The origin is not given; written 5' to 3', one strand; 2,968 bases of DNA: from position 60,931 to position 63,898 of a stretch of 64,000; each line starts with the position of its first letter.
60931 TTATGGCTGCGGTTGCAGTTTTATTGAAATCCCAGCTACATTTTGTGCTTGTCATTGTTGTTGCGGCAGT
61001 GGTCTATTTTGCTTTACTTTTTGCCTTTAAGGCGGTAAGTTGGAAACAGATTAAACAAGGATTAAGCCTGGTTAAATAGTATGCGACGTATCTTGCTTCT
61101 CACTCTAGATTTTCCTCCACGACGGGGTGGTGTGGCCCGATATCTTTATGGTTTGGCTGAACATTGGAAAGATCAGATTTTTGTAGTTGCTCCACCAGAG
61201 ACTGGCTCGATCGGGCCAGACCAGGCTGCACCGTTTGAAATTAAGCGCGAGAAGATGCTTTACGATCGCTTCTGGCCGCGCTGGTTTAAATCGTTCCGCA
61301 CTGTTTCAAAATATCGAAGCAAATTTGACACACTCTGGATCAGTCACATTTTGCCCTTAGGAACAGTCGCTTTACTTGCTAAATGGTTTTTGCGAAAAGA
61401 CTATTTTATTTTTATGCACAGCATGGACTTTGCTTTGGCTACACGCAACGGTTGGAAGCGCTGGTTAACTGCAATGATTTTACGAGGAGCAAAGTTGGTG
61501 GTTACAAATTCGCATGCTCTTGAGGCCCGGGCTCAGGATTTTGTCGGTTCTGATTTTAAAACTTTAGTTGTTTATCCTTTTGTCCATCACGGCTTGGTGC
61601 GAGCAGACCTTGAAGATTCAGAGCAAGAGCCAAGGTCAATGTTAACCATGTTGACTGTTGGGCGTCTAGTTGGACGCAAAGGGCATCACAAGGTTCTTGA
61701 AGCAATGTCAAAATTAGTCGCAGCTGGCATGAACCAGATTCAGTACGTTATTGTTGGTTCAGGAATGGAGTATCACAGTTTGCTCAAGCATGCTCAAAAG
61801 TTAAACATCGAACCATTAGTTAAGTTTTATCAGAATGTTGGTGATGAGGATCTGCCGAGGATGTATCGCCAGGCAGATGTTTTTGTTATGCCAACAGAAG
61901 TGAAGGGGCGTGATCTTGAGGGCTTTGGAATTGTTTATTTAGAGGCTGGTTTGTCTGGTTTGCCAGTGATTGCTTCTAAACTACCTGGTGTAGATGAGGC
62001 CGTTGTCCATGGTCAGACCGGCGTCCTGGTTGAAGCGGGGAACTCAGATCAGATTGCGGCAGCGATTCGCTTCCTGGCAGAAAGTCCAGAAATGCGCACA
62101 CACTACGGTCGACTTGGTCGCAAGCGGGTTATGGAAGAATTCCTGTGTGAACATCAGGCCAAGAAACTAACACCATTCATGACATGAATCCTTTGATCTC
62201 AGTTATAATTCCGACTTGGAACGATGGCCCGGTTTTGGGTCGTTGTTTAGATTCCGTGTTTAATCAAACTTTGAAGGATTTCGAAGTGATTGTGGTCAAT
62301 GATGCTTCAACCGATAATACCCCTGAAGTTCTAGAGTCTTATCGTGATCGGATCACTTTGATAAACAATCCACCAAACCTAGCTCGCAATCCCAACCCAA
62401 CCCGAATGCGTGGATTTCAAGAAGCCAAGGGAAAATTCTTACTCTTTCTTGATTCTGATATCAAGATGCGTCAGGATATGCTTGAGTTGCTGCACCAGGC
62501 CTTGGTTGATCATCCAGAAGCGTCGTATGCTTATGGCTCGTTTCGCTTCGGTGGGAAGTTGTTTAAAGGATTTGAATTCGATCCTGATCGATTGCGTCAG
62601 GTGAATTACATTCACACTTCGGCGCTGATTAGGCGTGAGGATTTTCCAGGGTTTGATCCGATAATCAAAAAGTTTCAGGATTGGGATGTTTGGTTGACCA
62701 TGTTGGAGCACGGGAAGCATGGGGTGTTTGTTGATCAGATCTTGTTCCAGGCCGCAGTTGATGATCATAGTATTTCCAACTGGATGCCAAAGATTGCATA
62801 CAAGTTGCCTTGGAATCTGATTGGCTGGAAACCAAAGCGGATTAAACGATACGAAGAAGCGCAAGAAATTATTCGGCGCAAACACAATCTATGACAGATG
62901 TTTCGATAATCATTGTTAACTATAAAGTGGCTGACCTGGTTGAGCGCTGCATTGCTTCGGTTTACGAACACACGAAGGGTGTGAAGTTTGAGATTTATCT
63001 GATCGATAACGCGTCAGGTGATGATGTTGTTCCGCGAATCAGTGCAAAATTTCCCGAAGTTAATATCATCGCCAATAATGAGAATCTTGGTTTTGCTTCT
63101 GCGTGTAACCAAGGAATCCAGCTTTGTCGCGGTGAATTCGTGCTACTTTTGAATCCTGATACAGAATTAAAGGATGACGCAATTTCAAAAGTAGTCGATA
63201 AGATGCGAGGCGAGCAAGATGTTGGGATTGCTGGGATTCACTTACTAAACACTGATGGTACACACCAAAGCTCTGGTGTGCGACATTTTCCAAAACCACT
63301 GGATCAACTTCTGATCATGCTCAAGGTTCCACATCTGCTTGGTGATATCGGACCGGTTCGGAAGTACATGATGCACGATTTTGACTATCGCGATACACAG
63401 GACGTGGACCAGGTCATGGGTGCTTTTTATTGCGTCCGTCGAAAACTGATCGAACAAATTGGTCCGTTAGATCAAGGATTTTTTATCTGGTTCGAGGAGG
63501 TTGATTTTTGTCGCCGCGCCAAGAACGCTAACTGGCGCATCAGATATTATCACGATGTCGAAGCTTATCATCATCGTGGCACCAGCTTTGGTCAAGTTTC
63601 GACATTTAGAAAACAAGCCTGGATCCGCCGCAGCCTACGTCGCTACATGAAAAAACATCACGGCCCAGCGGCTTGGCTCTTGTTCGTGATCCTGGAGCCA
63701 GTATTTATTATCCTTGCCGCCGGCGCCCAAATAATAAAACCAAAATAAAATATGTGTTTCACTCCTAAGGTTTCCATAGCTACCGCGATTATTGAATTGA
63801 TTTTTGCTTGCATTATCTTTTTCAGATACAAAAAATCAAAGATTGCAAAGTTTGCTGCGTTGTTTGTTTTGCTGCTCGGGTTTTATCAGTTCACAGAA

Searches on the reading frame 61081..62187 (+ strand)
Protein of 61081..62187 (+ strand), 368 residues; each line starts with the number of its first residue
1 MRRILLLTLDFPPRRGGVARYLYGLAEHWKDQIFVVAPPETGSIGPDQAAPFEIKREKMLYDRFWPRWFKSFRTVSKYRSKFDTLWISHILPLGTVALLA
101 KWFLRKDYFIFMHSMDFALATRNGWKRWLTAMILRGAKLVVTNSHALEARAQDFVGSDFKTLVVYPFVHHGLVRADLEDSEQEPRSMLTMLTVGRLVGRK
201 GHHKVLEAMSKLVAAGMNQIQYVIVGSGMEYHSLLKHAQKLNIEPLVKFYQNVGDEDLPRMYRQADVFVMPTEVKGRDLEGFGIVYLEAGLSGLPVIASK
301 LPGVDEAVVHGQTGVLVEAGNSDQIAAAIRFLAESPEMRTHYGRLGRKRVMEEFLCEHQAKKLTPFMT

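Call 86: search_protein_families(library=pfam, proteins=[window:61081-62187:+], max_evalue=0.001)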
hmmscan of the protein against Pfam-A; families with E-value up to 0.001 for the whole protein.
window:61081-62187:+ (368 aa): 6 families
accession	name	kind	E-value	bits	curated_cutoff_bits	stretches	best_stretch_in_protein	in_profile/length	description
PF00534.26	Glycos_transf_1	-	1.6e-41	142.2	26.4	1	181-349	9-172/172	Glycosyl transferases group 1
PF13692.12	Glyco_trans_1_4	-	4.2e-31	108.6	27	1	189-334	3-141/142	Glycosyl transferases group 1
PF13439.12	Glyco_transf_4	-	6.1e-12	46.3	28.5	1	16-168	2-166/170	Glycosyltransferase Family 4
PF13579.12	Glyco_trans_4_4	-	8.6e-10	39.6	29.7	1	16-164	1-154/158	Glycosyl transferase 4-like domain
PF13524.12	Glyco_trans_1_2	-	1.2e-09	38.6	25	1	217-363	12-142/144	Glycosyl transferase-like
PF20706.3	GT4-conflict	-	2.5e-09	37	26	1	128-308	138-320/385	Family 4 Glycosyltransferase in conflict systems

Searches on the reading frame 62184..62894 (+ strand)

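Call 86: search_protein_families(library=pfam, proteins=[window:62184-62894:+], max_evalue=0.001)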
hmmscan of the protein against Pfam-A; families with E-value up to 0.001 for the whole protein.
window:62184-62894:+ (236 aa): 4 families
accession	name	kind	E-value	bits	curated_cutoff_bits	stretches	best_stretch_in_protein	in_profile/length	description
PF00535.33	Glycos_transf_2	-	4.9e-29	101.8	23.3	1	6-126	1-122/168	Glycosyl transferase family 2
PF13641.12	Glyco_tranf_2_3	-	2.3e-11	44.6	27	1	5-109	3-112/230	Glycosyltransferase like family 2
PF10111.15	Glyco_tranf_2_2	-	4.4e-09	36.7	27.3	1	23-120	17-124/276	Glycosyltransferase like family 2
PF13506.12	Glyco_transf_21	-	0.00058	19.8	21.7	1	64-109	11-57/174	Glycosyl transferase family 21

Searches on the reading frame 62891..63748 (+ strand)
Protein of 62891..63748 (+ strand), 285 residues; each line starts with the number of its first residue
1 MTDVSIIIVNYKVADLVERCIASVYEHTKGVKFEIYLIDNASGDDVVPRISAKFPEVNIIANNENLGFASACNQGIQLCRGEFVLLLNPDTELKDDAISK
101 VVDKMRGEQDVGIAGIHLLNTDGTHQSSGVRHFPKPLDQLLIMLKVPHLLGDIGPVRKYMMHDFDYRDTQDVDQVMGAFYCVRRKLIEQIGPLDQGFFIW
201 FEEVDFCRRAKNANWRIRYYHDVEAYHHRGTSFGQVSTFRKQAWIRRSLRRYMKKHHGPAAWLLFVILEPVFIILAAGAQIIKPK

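Call 86: search_protein_families(library=pfam, proteins=[window:62891-63748:+], max_evalue=0.001)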
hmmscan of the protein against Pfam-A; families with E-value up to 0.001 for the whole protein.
window:62891-63748:+ (285 aa): 3 families
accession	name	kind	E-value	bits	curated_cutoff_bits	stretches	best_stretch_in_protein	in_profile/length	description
PF00535.33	Glycos_transf_2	-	4.2e-23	82.6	23.3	1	5-158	1-161/168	Glycosyl transferase family 2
PF13641.12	Glyco_tranf_2_3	-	7.5e-17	62.5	27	1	4-245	3-228/230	Glycosyltransferase like family 2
PF13632.12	Glyco_trans_2_3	-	5.2e-07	30.1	27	1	84-247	2-142/198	Glycosyl transferase family group 2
